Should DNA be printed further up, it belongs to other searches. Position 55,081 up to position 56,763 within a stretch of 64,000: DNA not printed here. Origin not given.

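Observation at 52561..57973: Corrinoid methyltransferase operon combining MtaB with an MttB-superfamily methyltransferase, one corrinoid protein and a RACo activase, but no methyl-acceptor or MCR genes nearby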

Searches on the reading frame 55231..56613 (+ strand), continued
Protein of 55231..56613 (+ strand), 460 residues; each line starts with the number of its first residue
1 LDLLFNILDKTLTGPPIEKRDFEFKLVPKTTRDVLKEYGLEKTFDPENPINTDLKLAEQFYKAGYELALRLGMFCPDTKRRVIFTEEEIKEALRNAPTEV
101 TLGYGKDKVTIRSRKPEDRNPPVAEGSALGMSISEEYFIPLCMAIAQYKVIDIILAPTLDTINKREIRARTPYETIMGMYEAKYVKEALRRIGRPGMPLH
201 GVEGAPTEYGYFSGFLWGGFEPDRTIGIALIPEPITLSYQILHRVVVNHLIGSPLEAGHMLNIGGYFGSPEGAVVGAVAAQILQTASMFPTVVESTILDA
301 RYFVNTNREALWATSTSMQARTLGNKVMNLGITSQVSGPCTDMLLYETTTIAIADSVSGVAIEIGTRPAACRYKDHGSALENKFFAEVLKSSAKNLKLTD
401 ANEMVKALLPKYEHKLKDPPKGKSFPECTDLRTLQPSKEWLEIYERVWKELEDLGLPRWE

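Call 48: find_encoding_contigs(protein=P0038, flank=10000, max_places=1)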
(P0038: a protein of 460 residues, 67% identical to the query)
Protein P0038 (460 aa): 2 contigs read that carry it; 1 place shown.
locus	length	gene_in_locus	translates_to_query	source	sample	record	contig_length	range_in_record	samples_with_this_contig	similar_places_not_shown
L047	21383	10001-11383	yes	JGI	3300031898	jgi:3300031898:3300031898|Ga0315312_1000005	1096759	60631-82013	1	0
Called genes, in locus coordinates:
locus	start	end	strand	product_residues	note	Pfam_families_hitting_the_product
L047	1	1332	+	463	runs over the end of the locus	PF22039:HUTI_composite_bact (weak), PF01979:Amidohydro_1, PF07969:Amidohydro_3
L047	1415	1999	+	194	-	PF00156:Pribosyltran, PF14681:UPRTase (weak)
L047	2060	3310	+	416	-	PF00291:PALP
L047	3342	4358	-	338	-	PF02729:OTCace_N, PF00185:OTCace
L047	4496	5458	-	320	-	PF02653:BPD_transp_2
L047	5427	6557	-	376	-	PF02653:BPD_transp_2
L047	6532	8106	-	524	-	PF00005:ABC_tran, PF13304:AAA_21 (faint), PF00005:ABC_tran (weak)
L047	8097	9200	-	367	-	PF02608:Bmp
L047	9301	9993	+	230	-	PF02607:B12-binding_2, PF02310:B12-binding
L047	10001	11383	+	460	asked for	PF05369:MtmB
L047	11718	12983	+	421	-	PF02608:Bmp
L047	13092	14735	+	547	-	PF00005:ABC_tran, PF13304:AAA_21 (faint), PF00005:ABC_tran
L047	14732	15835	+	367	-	PF02653:BPD_transp_2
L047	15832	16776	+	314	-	PF02653:BPD_transp_2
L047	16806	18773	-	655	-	PF02730:AFOR_N, PF01314:AFOR_C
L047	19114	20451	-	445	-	PF07969:Amidohydro_3 (faint), PF01979:Amidohydro_1, PF12890:DHOase (faint)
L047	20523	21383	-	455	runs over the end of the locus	PF01979:Amidohydro_1, PF07969:Amidohydro_3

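Call 49: find_encoding_contigs(protein=P0048, flank=10000, max_places=1)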
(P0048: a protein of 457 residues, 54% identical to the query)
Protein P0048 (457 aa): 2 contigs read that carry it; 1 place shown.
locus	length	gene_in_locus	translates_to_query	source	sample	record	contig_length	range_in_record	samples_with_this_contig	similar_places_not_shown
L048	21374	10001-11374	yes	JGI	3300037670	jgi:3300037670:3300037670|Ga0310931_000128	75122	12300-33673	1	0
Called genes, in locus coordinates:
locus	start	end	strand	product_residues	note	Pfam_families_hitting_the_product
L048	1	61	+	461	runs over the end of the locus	PF01979:Amidohydro_1, PF07969:Amidohydro_3 (weak)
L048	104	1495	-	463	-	PF22039:HUTI_composite_bact (weak), PF01979:Amidohydro_1, PF07969:Amidohydro_3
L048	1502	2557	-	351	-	PF01180:DHO_dh, PF13183:Fer4_8 (faint), PF13187:Fer4_9 (faint), PF12797:Fer4_2 (faint), PF14697:Fer4_21, PF12838:Fer4_7, PF25160:LdpA_Fe-S-bd (weak), PF00037:Fer4, +3 more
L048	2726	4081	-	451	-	PF01979:Amidohydro_1, PF07969:Amidohydro_3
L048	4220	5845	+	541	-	PF00005:ABC_tran, PF13304:AAA_21 (faint), PF00005:ABC_tran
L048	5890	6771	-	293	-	PF02653:BPD_transp_2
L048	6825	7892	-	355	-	PF02653:BPD_transp_2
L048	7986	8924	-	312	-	PF02608:Bmp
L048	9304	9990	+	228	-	PF02607:B12-binding_2, PF02310:B12-binding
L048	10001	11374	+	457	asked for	PF05369:MtmB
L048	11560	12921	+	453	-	PF01979:Amidohydro_1, PF07969:Amidohydro_3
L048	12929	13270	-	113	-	PF12172:zf-ChsH2 (weak), PF01796:OB_ChsH2_C (weak)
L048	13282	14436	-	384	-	PF00108:Thiolase_N, PF02803:Thiolase_C, PF22691:Thiolase_C_1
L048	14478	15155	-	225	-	-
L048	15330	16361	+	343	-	PF02608:Bmp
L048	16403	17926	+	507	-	PF00005:ABC_tran, PF13304:AAA_21 (faint), PF00005:ABC_tran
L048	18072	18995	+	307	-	PF02653:BPD_transp_2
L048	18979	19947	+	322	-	PF02653:BPD_transp_2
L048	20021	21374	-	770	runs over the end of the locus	PF01315:Ald_Xan_dh_C, PF02738:MoCoBD_1, PF20256:MoCoBD_2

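Call 50: find_encoding_contigs(protein=P0111, flank=10000, max_places=1)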
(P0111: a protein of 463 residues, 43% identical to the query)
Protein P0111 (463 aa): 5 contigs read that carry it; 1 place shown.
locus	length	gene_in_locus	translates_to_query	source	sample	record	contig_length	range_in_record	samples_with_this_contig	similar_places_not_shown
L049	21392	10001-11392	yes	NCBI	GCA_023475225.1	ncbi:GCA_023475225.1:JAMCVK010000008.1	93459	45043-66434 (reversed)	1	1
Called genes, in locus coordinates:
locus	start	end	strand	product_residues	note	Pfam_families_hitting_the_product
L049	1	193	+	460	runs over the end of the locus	PF01547:SBP_bac_1, PF13416:SBP_bac_8, PF13531:SBP_bac_11 (faint)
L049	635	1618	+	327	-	PF01384:PHO4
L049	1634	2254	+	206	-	PF01865:PhoU_div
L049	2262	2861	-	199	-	PF02632:BioY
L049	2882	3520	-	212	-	PF02511:Thy1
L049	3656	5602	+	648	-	-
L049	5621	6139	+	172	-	-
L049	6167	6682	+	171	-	-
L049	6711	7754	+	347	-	PF13421:Band_7_1, PF01145:Band_7, PF17032:Zn_ribbon_15 (faint), PF13248:Zn_ribbon_3 (faint), PF18912:DZR_2 (faint), PF12773:DZR, PF13240:Zn_Ribbon_1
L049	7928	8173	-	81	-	PF00037:Fer4 (weak), PF12797:Fer4_2 (faint), PF12837:Fer4_6 (faint), PF13237:Fer4_10 (faint), PF14843:GF_recep_IV (weak), PF12838:Fer4_7, PF13187:Fer4_9 (weak)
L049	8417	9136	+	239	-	PF04199:Cyclase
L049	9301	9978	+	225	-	PF02607:B12-binding_2, PF02310:B12-binding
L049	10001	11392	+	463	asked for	PF05369:MtmB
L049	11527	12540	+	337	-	PF13379:NMT1_2, PF09084:NMT1, PF12974:Phosphonate-bd (weak)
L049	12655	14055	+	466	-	PF22039:HUTI_composite_bact, PF01979:Amidohydro_1, PF07969:Amidohydro_3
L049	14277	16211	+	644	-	PF02730:AFOR_N, PF01314:AFOR_C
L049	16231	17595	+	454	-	PF22039:HUTI_composite_bact (weak), PF01979:Amidohydro_1, PF07969:Amidohydro_3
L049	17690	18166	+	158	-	PF22381:Staph_reg_Sar_Rot (weak), PF01047:MarR, PF12802:MarR_2, PF13463:HTH_27 (weak)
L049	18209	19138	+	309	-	PF02653:BPD_transp_2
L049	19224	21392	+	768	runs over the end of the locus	PF01315:Ald_Xan_dh_C, PF02738:MoCoBD_1, PF20256:MoCoBD_2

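Call 53: search_protein_representatives(protein=window:55231-56613:+)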
Query: 460 residues. Proteins with E-value up to 0.001 (for the whole library): 872; up to 1e-10: 488; up to 1e-30: 175. The best 150 are listed.
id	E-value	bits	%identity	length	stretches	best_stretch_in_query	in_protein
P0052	1.8e-149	515.0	52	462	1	5-459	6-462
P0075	5.0e-122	424.5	46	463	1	3-457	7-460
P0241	3.6e-116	405.2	46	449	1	1-458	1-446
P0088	9.5e-116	403.8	44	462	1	5-456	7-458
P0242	5.9e-112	391.3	45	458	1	6-457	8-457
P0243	5.1e-111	388.2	44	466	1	6-455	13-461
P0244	4.8e-102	358.6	41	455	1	7-456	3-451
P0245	4.6e-100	352.1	41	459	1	3-457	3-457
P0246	1.1e-94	334.3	39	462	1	5-457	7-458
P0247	3.1e-93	329.6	41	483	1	5-457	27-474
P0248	5.8e-93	328.7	39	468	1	6-457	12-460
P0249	2.0e-92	326.9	39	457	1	5-457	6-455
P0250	1.8e-90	320.5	38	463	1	4-457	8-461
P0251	2.4e-90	320.1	40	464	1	3-456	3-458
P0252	2.2e-88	313.6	36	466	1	5-456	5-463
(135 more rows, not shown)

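Call 54: search_protein_families(library=pfam, proteins=[L013:5668-6909:+, L013:12922-13887:-, L013:15182-16591:+, L013:173-1222:-, L014:6084-7103:+, L014:12952-13818:-, L014:2675-3757:-, L008:6153-7325:+, L010:886-1824:-, L015:4450-5967:+], max_evalue=0.001)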
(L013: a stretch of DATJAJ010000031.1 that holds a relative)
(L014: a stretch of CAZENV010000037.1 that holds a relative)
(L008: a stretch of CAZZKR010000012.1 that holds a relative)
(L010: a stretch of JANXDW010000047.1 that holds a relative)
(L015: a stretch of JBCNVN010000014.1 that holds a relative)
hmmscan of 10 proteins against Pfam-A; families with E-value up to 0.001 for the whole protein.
L013:5668-6909:+ (413 aa): 1 family
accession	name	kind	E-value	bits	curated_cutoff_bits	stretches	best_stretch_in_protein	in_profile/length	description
PF06224.18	AlkZ-like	-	7.7e-44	151.1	25.9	1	40-392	1-329/329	DNA glycosylase AlkZ-like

L013:12922-13887:- (321 aa): 1 family
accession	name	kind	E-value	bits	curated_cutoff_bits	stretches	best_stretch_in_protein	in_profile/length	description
PF01145.31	Band_7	-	3e-33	115.8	23.6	1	30-200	2-172/176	SPFH domain / Band 7 family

L013:15182-16591:+ (469 aa): 2 families
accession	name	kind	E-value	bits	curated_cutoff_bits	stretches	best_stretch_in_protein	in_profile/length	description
PF01565.28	FAD_binding_4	-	4.8e-33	114.2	26.4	1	48-182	1-138/139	FAD binding domain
PF08031.17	BBE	-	2.6e-11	43.8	20.6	1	419-464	1-45/45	Berberine and berberine like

L013:173-1222:- (349 aa): 1 family
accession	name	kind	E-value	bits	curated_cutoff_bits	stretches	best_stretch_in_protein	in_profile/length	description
PF16317.11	Glyco_hydro_99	-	3.3e-06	26.9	33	0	50-206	8-164/341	Glycosyl hydrolase family 99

L014:6084-7103:+ (339 aa): 3 families
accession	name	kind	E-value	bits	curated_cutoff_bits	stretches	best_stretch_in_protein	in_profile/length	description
PF07185.16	DUF1404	-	3e-14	53.5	29.4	1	16-182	2-162/169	Protein of unknown function (DUF1404)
PF09678.15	Caa3_CtaG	-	2.4e-08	34.1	27.7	1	7-184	18-228/237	Cytochrome c oxidase caa3 assembly factor (Caa3_CtaG)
PF13473.12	Cupredoxin_1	-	4.6e-05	23.8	27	1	242-337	11-104/104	Cupredoxin-like domain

L014:12952-13818:- (288 aa): 2 families
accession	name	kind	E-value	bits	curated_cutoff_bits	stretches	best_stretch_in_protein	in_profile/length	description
PF24038.1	DUF7347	-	4.2e-17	62.6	27.6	1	15-87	2-77/77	Domain of unknown function (DUF7347)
PF12840.13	HTH_20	-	1.8e-08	34.7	27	1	21-63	1-43/51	Helix-turn-helix domain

L014:2675-3757:- (360 aa): 0 families

L008:6153-7325:+ (390 aa): 2 families
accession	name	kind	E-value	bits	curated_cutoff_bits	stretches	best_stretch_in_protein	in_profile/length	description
PF02769.27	AIRS_C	-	1.1e-12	48.9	23.1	1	181-374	1-150/156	AIR synthase related protein, C-terminal domain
PF00586.29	AIRS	-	2e-07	31.8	24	1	44-162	11-105/112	AIR synthase related protein, N-terminal domain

L010:886-1824:- (312 aa): 1 family
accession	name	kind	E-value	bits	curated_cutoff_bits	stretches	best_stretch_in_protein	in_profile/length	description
PF00291.31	PALP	-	6.2e-81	272.4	35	1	18-303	3-295/295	Pyridoxal-phosphate dependent enzyme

L015:4450-5967:+ (505 aa): 0 families

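Call 70: find_encoding_contigs(protein=P0125, flank=10000, max_places=2)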
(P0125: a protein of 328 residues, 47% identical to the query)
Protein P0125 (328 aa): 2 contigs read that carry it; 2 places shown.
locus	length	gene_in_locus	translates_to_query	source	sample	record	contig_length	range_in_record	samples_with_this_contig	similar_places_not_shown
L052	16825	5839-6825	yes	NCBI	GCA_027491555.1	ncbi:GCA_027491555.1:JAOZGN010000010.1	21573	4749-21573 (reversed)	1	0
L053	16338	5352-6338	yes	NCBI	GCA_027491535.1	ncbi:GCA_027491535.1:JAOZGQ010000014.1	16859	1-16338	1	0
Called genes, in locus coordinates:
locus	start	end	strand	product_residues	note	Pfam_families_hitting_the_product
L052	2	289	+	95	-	?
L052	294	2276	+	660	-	PF00890:FAD_binding_2 (weak), PF01266:DAO (weak), PF07992:Pyr_redox_2 (weak), PF12831:FAD_oxidored, PF13450:NAD_binding_8, PF00037:Fer4 (weak), PF00037:Fer4, PF14697:Fer4_21, +10 more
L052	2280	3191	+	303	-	PF02662:FlpD, PF12838:Fer4_7 (weak), PF00037:Fer4, PF12797:Fer4_2, PF12837:Fer4_6, PF13237:Fer4_10, PF12838:Fer4_7, PF13187:Fer4_9, +2 more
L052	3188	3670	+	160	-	PF13183:Fer4_8, PF13237:Fer4_10 (weak), PF12838:Fer4_7 (weak), PF13534:Fer4_17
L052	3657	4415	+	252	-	PF02754:CCG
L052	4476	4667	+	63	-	PF10133:CooT (faint)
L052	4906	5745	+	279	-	PF00892:EamA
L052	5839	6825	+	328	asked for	PF01208:URO-D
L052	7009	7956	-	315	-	PF02653:BPD_transp_2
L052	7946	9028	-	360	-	PF02653:BPD_transp_2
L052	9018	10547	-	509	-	PF00005:ABC_tran, PF13304:AAA_21 (faint), PF00005:ABC_tran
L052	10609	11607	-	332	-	PF02608:Bmp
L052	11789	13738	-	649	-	PF00111:Fer2, PF17650:RACo_linker, PF17651:Raco_middle, PF14574:RACo_C_ter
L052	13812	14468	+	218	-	PF02607:B12-binding_2, PF02310:B12-binding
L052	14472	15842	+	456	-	PF05369:MtmB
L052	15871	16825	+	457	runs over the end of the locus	PF05369:MtmB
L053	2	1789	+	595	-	?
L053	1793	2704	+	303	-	PF02662:FlpD, PF12838:Fer4_7 (weak), PF00037:Fer4, PF12797:Fer4_2, PF12837:Fer4_6, PF13237:Fer4_10, PF12838:Fer4_7, PF13187:Fer4_9, +2 more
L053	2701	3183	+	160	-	PF13183:Fer4_8, PF13237:Fer4_10 (weak), PF12838:Fer4_7 (weak), PF13534:Fer4_17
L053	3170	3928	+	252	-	PF02754:CCG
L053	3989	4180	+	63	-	PF10133:CooT (faint)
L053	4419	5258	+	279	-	PF00892:EamA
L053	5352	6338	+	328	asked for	PF01208:URO-D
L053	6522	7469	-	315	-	PF02653:BPD_transp_2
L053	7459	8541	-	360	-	PF02653:BPD_transp_2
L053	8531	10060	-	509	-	PF00005:ABC_tran, PF13304:AAA_21 (faint), PF00005:ABC_tran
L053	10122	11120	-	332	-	PF02608:Bmp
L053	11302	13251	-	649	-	PF00111:Fer2, PF17650:RACo_linker, PF17651:Raco_middle, PF14574:RACo_C_ter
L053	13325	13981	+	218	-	PF02607:B12-binding_2, PF02310:B12-binding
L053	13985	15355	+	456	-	PF05369:MtmB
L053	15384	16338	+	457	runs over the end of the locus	PF05369:MtmB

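Call 71: find_encoding_contigs(protein=P0123, flank=10000, max_places=1)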
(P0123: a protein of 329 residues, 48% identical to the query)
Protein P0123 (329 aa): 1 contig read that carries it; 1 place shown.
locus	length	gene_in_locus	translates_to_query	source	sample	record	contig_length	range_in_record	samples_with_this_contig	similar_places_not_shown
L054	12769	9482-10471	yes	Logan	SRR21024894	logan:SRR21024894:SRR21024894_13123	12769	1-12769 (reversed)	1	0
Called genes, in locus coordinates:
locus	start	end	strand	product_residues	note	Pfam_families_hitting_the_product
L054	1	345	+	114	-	?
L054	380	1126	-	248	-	-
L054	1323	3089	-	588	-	PF02730:AFOR_N, PF01314:AFOR_C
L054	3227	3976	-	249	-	PF13489:Methyltransf_23, PF01209:Ubie_methyltran, PF08241:Methyltransf_11, PF08242:Methyltransf_12, PF13649:Methyltransf_25, PF13847:Methyltransf_31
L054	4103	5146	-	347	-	PF02729:OTCace_N, PF00185:OTCace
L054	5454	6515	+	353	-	PF05343:Peptidase_M42, PF01546:Peptidase_M20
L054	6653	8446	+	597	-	PF01979:Amidohydro_1, PF07969:Amidohydro_3 (weak), PF13382:Adenine_deam_C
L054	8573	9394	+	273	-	PF00892:EamA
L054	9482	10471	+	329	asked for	PF01208:URO-D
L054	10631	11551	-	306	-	PF02653:BPD_transp_2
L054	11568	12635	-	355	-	PF02653:BPD_transp_2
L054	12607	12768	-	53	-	?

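Call 75: search_solved_structures(query=L018:11563-12924:+, max_evalue=1e-20)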
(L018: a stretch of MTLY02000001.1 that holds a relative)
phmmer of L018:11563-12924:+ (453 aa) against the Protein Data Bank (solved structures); distinct sequences matched with E-value up to 1e-20: 14.
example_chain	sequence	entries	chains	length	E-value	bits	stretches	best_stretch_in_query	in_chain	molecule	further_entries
4f0r_A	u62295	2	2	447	7.3e-61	209.4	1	12-438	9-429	5-methylthioadenosine/S-adenosylhomocysteine deaminase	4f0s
3lnp_A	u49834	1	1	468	4.6e-50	173.8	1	56-439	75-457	Amidohydrolase family Protein OLEI01672_1_465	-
4v1x_A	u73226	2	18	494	1.9e-49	171.8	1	10-432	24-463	ATRAZINE CHLOROHYDROLASE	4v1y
4dyk_A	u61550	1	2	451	4.5e-49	170.5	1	58-446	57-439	AMIDOHYDROLASE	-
4gbd_A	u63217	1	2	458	5.2e-49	170.3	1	58-446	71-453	Putative uncharacterized protein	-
3hpa_A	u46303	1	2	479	6.2e-48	166.8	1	5-441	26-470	AMIDOHYDROLASE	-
1p1m_A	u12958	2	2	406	3.3e-43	151.2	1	51-437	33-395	Hypothetical protein TM0936 | Uncharacterized protein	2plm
1j6p_A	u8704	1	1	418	3.6e-43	151.1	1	51-437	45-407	METAL-DEPENDENT HYDROLASE OF CYTOSINEDEMANIASE/CHLOROHYDROLASE FAMILY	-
7ww2_A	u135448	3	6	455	1.3e-42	149.2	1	8-435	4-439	8-oxoguanine deaminase | Hydroxydechloroatrazine ethylaminohydrolase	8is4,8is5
4dzh_A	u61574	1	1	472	1.8e-39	138.9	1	26-439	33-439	AMIDOHYDROLASE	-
2uz9_A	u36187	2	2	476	1.6e-31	112.7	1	51-383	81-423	GUANINE DEAMINASE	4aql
3e0l_A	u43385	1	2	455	1.4e-28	103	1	51-383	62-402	Guanine deaminase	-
6ohb_A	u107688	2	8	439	4.7e-28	101.2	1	20-399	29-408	Guanine deaminase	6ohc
2paj_A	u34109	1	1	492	1.2e-21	80.2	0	54-448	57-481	putative cytosine/guanine deaminase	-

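Call 76: search_solved_structures(query=L022:3030-4805:-, max_evalue=1e-20)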
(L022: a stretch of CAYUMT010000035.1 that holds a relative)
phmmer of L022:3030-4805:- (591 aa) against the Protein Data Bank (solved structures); distinct sequences matched with E-value up to 1e-20: 1.
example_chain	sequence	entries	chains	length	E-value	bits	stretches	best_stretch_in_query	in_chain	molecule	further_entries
3nqb_A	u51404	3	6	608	4.7e-79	269.7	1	9-549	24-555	Adenine deaminase 2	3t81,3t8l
